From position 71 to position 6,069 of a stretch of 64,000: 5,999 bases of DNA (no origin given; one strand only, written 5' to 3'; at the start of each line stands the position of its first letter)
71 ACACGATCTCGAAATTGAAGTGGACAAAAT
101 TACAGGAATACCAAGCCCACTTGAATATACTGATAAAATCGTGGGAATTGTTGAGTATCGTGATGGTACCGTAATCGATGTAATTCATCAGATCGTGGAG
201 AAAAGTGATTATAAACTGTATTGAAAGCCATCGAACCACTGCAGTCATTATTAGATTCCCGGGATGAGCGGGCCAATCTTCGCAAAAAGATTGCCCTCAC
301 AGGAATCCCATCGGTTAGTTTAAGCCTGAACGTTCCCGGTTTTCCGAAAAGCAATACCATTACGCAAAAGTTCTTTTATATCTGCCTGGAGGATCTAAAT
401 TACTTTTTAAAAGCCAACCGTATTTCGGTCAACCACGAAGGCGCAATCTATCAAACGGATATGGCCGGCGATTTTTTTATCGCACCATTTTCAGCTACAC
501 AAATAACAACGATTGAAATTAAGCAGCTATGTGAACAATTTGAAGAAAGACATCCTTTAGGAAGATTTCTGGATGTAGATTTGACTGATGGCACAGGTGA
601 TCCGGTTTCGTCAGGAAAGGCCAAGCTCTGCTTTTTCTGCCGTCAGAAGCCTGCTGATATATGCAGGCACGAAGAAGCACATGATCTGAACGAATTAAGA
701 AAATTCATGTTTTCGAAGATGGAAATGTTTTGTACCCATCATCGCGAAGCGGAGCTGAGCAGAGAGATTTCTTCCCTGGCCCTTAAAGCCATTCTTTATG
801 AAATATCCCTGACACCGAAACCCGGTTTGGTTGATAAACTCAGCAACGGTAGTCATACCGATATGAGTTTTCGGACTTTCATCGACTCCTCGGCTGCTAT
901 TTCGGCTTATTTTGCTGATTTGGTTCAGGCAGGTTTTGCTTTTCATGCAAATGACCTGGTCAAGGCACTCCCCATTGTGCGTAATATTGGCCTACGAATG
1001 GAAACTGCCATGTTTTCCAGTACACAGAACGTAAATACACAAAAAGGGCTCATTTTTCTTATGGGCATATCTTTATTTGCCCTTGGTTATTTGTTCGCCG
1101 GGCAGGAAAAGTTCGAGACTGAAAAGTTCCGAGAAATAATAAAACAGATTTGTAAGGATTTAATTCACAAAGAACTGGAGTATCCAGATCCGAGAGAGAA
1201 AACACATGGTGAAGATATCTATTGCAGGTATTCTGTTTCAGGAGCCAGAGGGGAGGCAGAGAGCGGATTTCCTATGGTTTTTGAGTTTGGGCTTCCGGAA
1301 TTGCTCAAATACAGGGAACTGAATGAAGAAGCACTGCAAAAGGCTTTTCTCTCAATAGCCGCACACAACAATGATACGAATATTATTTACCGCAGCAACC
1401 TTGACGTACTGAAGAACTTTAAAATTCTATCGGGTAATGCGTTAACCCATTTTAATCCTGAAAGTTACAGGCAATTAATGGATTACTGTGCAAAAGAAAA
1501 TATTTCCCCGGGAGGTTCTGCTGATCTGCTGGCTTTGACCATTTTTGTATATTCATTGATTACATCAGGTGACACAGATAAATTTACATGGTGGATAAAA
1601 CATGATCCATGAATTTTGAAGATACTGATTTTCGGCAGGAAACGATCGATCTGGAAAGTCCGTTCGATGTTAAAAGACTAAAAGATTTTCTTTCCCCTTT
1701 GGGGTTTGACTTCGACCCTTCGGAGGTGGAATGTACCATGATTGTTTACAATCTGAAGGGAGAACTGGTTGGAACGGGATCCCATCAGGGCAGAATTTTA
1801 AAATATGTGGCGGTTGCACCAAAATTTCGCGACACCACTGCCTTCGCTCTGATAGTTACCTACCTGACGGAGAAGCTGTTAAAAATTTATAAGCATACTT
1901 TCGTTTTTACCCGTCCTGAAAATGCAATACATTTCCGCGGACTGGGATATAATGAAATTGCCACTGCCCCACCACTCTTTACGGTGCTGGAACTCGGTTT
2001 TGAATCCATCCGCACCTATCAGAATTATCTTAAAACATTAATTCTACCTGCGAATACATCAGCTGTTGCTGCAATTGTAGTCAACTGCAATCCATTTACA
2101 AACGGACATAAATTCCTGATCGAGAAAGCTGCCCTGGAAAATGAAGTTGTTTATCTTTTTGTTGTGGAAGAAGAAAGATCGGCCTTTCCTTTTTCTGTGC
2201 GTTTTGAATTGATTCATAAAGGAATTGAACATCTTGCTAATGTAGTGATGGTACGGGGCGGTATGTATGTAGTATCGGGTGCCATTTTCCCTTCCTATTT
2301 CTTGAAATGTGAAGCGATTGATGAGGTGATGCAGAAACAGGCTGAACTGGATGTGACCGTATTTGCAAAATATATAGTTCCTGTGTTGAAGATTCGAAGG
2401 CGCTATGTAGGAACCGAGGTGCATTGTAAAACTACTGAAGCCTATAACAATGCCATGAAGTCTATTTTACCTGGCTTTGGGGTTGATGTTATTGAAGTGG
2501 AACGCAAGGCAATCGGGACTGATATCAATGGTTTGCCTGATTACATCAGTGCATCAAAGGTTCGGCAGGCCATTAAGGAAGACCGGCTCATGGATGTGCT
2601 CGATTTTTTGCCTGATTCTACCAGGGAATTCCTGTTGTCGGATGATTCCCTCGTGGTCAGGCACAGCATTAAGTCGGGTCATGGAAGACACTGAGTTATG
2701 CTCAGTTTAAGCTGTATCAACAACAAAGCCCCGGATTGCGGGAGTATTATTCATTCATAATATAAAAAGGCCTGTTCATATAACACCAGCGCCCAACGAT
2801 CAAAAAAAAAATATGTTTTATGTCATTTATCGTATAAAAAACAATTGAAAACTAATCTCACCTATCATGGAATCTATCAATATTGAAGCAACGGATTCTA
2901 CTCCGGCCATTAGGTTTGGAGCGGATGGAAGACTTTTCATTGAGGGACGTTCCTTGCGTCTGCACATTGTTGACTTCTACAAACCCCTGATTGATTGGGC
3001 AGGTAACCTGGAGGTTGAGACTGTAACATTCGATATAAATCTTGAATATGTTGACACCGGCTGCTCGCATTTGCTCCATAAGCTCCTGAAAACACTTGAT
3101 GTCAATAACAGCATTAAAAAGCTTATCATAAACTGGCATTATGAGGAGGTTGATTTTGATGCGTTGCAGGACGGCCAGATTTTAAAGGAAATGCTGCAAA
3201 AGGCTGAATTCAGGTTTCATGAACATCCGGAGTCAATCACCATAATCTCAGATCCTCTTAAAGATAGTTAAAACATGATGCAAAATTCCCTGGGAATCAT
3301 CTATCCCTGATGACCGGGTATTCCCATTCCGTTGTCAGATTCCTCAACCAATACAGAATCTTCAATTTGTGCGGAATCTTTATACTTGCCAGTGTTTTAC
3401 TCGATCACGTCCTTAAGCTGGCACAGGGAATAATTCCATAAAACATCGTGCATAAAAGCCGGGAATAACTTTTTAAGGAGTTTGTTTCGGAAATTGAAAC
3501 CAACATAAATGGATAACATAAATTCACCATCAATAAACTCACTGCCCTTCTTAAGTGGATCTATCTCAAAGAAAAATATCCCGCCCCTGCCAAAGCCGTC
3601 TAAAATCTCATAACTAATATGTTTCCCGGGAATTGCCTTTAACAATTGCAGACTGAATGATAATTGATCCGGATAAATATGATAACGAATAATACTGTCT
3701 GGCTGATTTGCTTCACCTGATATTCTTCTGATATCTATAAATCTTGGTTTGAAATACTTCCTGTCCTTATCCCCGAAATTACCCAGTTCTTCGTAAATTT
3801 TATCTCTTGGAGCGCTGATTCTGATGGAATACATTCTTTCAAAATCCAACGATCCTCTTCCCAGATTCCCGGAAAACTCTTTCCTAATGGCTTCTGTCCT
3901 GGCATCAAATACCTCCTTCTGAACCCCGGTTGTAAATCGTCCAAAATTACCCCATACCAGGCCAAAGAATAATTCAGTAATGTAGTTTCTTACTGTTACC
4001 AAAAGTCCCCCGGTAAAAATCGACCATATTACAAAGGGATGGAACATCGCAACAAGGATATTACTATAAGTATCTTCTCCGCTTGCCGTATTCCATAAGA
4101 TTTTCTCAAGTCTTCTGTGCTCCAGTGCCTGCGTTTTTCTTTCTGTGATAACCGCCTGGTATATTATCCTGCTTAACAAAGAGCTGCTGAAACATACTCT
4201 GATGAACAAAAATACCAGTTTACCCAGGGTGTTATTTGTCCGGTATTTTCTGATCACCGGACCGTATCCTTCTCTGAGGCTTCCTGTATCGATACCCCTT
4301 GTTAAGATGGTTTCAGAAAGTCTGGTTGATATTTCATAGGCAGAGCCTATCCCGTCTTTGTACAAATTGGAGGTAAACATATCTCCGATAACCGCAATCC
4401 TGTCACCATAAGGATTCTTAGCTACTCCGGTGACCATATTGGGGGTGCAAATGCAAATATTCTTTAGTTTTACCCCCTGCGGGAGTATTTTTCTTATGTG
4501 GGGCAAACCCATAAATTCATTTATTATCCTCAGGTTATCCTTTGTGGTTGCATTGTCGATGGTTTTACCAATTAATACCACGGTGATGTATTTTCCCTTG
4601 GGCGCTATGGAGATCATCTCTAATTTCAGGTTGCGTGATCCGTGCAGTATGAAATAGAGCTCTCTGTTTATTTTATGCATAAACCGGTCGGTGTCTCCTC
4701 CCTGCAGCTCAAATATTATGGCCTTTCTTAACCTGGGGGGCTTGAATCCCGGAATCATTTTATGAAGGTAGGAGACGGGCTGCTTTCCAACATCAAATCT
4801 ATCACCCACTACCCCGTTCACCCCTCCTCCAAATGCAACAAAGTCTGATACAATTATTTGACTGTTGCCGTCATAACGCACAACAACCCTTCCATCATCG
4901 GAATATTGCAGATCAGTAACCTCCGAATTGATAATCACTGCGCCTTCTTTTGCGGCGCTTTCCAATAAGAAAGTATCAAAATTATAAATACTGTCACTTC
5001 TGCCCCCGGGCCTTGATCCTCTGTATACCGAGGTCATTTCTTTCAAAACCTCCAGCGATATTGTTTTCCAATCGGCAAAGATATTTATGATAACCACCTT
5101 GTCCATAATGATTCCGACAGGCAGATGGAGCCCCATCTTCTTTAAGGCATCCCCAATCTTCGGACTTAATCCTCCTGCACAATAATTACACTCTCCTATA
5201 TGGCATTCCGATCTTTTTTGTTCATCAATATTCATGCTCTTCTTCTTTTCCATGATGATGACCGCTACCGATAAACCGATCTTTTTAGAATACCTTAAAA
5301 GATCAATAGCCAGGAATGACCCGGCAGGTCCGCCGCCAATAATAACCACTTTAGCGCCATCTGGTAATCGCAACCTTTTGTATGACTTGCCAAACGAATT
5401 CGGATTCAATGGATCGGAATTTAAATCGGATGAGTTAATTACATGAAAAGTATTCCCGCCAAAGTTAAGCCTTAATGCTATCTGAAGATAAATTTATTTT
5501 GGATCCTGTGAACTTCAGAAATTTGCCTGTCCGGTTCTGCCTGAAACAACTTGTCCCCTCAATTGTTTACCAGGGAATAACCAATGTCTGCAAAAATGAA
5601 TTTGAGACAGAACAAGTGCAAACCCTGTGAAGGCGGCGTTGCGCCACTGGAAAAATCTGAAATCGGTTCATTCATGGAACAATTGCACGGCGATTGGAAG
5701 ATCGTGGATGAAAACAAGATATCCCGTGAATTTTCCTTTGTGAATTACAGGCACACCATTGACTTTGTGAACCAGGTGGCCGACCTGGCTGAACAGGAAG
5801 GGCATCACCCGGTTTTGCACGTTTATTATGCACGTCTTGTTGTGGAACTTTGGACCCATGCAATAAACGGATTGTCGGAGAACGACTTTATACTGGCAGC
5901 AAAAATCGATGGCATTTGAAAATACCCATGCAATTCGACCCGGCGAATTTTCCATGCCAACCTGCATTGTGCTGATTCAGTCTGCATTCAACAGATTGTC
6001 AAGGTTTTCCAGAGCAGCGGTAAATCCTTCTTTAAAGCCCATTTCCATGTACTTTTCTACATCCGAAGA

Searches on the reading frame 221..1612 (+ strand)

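Call 38: search_protein_families(library=pfam, proteins=[window:221-1612:+], max_evalue=0.001)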
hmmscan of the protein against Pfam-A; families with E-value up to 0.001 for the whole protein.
window:221-1612:+ (463 aa): 2 families
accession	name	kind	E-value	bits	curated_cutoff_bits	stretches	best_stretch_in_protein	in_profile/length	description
PF01874.21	CitG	-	7e-67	226.5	27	1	185-444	2-284/284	ATP:dephospho-CoA triphosphoribosyl transferase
PF03802.19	CitX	-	2.1e-22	80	25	1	7-167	3-162/165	Apo-citrate lyase phosphoribosyl-dephospho-CoA transferase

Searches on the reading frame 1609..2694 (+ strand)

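Call 38: search_protein_families(library=pfam, proteins=[window:1609-2694:+], max_evalue=0.001)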
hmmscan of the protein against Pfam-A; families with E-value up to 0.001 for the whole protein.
window:1609-2694:+ (361 aa): 2 families
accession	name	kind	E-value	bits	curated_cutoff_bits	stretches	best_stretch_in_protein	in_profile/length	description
PF08218.17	Citrate_ly_lig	-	2.2e-64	216.9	20.9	1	153-342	1-182/182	Citrate lyase ligase C-terminal domain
PF05636.17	HIGH_NTase1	-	3.5e-05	23.7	27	0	153-177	3-27/402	HIGH Nucleotidyl Transferase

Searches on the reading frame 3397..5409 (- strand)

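Call 38: search_protein_families(library=pfam, proteins=[window:3397-5409:-], max_evalue=0.001)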
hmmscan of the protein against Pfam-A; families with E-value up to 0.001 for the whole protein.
window:3397-5409:- (670 aa): 1 family
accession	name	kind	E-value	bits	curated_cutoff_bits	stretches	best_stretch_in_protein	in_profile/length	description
PF01266.30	DAO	-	0.00022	21.3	27.9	0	20-51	1-28/353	FAD dependent oxidoreductase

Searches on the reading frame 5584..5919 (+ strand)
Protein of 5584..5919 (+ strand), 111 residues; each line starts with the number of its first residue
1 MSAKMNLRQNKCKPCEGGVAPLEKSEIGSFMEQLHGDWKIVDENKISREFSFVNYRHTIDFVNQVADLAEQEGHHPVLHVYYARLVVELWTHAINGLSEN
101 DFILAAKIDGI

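Call 76: search_protein_families(library=pfam, proteins=[window:5584-5919:+], max_evalue=0.00001)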
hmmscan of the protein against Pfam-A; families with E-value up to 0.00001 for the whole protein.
window:5584-5919:+ (111 aa): 1 family
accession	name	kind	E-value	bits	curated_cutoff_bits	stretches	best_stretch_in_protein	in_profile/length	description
PF01329.24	Pterin_4a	-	5.9e-29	100.5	26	1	21-110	2-90/91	Pterin 4 alpha carbinolamine dehydratase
